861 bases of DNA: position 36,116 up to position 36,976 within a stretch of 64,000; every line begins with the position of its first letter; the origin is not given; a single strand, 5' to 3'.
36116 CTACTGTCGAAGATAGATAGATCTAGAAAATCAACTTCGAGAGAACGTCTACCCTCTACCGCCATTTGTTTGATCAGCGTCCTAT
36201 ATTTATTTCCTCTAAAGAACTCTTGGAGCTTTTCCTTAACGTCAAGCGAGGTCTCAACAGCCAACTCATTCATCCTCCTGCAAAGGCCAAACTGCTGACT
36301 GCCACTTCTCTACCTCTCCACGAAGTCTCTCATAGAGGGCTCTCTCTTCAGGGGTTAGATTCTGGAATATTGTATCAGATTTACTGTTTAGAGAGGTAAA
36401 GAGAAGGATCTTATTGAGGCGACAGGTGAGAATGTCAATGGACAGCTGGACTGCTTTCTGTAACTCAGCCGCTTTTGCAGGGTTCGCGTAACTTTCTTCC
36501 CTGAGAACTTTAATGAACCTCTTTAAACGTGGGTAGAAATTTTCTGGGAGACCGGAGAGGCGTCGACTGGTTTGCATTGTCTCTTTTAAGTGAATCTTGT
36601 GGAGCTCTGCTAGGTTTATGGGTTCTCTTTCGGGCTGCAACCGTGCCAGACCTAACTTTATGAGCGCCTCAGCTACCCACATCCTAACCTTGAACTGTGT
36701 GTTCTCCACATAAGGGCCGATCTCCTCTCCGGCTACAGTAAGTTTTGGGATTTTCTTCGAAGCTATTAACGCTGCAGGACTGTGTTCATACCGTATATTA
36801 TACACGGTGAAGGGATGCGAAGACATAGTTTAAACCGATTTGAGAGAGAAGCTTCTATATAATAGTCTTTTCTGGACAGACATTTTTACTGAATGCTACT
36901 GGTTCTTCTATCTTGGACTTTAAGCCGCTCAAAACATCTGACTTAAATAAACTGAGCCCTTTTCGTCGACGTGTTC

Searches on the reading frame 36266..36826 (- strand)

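Call 8: search_protein_families(library=pfam, proteins=[window:36266-36826:-])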
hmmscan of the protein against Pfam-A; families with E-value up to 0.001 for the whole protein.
window:36266-36826:- (186 aa): 1 family
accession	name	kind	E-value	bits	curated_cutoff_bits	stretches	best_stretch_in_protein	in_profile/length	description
PF05916.17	Sld5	-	6.8e-07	29.9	22.3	1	80-177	12-99/102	GINS complex protein helical bundle domain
